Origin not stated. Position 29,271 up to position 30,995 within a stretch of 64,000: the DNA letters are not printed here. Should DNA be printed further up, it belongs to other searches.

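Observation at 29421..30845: Single-polypeptide DNA amino-methyltransferase-HNH nuclease fusion without a separate restriction partner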

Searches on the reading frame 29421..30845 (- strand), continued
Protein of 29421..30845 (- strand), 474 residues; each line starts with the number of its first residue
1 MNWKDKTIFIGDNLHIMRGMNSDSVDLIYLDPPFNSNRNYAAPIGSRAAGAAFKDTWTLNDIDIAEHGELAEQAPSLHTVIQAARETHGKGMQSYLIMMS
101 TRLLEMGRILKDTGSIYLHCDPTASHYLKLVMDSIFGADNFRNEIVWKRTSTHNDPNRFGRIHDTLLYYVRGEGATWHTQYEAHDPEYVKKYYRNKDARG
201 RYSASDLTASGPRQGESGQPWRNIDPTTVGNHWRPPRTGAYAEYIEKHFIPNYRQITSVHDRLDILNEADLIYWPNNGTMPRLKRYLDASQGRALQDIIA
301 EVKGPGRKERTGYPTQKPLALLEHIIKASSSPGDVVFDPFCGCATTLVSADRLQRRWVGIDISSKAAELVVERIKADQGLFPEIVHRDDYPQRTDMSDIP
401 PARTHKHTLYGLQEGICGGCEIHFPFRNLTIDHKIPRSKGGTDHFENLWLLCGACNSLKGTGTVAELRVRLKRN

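Call 54: find_related_loci(query=A1, collection=viral_contigs, flank=6000)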
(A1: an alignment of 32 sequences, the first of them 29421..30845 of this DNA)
Query A1 (474 aa) in viral_contigs; peptide patterns used: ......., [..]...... (x = any residue, [..] = any of these).
480 stretches matched a pattern; 439 encode a relative of the query (tblastn E <= 1e-3); the best 80 are kept; 80 distinct loci.
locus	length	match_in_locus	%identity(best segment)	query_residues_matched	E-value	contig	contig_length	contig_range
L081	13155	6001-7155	48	5-382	5e-115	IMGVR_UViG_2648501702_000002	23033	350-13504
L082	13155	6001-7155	47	5-382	2e-114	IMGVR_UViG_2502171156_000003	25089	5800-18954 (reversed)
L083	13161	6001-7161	47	7-385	4e-108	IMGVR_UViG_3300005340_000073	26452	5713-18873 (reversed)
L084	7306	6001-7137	47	8-372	3e-108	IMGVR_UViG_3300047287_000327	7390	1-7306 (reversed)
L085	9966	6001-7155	44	7-383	2e-107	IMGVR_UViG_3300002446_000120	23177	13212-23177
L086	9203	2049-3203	44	7-383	2e-107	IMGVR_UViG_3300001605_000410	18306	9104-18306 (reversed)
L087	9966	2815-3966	47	8-384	2e-106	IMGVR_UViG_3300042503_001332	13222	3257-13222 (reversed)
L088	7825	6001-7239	42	4-410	1e-105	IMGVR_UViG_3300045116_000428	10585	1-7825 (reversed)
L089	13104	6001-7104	46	4-382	2e-105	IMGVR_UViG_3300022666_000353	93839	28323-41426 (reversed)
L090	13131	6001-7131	46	8-372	1e-104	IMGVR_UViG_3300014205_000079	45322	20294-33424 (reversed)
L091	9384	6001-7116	47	7-375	1e-103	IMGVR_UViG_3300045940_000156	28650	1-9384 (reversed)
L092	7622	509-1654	47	5-372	4e-103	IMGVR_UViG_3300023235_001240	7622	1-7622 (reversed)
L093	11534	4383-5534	46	4-403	1e-102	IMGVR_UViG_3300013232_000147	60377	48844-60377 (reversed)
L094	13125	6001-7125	44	8-372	4e-102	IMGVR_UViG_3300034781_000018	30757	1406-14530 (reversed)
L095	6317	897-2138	43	8-410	3e-102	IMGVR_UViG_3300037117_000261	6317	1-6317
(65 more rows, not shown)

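Call 71: search_protein_families(library=phrogs, proteins=[window:29421-30845:-], max_evalue=0.01)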
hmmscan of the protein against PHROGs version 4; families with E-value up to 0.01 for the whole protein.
window:29421-30845:- (474 aa): 32 families (the best 25 are shown)
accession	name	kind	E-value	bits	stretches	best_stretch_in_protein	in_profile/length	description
phrog_67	-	other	5.3e-57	195.4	1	7-381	125-350/743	DNA methyltransferase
phrog_498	-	other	2.1e-20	73.8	1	18-386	216-431/633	DNA methyltransferase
phrog_3008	-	other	1e-16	61.9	1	307-377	144-214/244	DNA methyltransferase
phrog_2118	-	DNA, RNA and nucleotide metabolism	6.4e-14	53.2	1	405-472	167-234/301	HNH endonuclease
phrog_18293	-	other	1.6e-11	45.2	1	309-377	42-110/119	methyltransferase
phrog_1035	-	DNA, RNA and nucleotide metabolism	5.4e-10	40.6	1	408-468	153-219/271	endonuclease VII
phrog_23085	-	unknown function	5.5e-10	40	1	307-374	38-105/138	-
phrog_6952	-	other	8.5e-10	39.8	1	313-372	114-173/181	DNA methyltransferase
phrog_6025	-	other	1.3e-09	39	2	4-36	10-42/192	DNA methyltransferase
phrog_16726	-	DNA, RNA and nucleotide metabolism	3.6e-09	37.8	1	419-472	98-153/308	HNH endonuclease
phrog_23148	-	unknown function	3.9e-09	37.8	1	311-376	83-148/165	-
phrog_6050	-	DNA, RNA and nucleotide metabolism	1.6e-08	34.8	1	404-462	301-360/402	HNH endonuclease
phrog_5718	-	DNA, RNA and nucleotide metabolism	2.1e-08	34.6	1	410-471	124-185/394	HNH endonuclease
phrog_9645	-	DNA, RNA and nucleotide metabolism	7.9e-08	33.1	1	417-461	26-71/168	HNH endonuclease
phrog_8660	-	DNA, RNA and nucleotide metabolism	2e-07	32.3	1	416-469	126-186/196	HNH endonuclease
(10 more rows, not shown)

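Call 72: search_protein_families(library=pfam, proteins=[L017:6980-7963:+, L017:8001-9404:+, L033:7023-9476:+, L074:6724-7701:+, L074:8001-9311:+], max_evalue=0.001)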
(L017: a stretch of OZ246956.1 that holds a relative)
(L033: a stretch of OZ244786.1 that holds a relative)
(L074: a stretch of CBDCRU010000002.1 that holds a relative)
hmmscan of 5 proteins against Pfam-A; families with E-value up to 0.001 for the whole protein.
L017:6980-7963:+ (327 aa): 2 families
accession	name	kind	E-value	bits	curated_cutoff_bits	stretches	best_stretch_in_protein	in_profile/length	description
PF12762.13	DDE_Tnp_IS1595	-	4.3e-39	134.4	27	1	143-285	3-153/153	ISXO2-like transposase domain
PF12760.12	Zn_ribbon_IS1595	-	8.5e-08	32.5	25.4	1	27-73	1-45/46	Transposase zinc-ribbon domain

L017:8001-9404:+ (468 aa): 4 families
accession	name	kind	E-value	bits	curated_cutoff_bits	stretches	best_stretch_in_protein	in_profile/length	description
PF01555.25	N6_N4_Mtase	-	5.1e-36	125.1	26.7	1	24-366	1-219/221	DNA methylase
PF14279.12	HNH_5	-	9.9e-15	54.7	27.5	1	413-465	1-53/56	HNH endonuclease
PF01844.29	HNH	-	1.6e-13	51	21.4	1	413-457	1-46/47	HNH endonuclease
PF13395.12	HNH_4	-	1.7e-05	25.1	22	1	423-458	16-51/54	HNH endonuclease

L033:7023-9476:+ (817 aa): 4 families
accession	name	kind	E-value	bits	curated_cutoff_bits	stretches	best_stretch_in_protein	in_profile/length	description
PF01555.25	N6_N4_Mtase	-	3.6e-28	99.5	26.7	1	350-701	1-216/221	DNA methylase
PF01844.29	HNH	-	8.4e-13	48.7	21.4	1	751-795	1-46/47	HNH endonuclease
PF14279.12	HNH_5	-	1.3e-12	47.8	27.5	1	751-803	1-53/56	HNH endonuclease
PF02945.21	Endonuclease_7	-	0.00019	21.7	23.6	1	739-809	14-79/82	Recombination endonuclease VII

L074:6724-7701:+ (325 aa): 3 families
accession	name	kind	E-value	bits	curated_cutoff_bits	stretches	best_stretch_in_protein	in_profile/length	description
PF12762.13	DDE_Tnp_IS1595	-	1.8e-39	135.6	27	1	141-283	3-149/153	ISXO2-like transposase domain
PF12760.12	Zn_ribbon_IS1595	-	3e-08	33.9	25.4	1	26-70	1-44/46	Transposase zinc-ribbon domain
PF03686.19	UPF0146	-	0.00081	19.7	26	0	160-231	11-80/129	Uncharacterised protein family (UPF0146)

L074:8001-9311:+ (437 aa): 4 families
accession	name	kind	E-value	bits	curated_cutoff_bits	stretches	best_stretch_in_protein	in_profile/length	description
PF01555.25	N6_N4_Mtase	-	1.1e-41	143.7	26.7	1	24-335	1-219/221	DNA methylase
PF01844.29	HNH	-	1.1e-13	51.5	21.4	1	382-427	1-47/47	HNH endonuclease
PF14279.12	HNH_5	-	8.6e-10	38.9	27.5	1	382-431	1-50/56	HNH endonuclease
PF02945.21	Endonuclease_7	-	0.00023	21.4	23.6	1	370-426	14-65/82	Recombination endonuclease VII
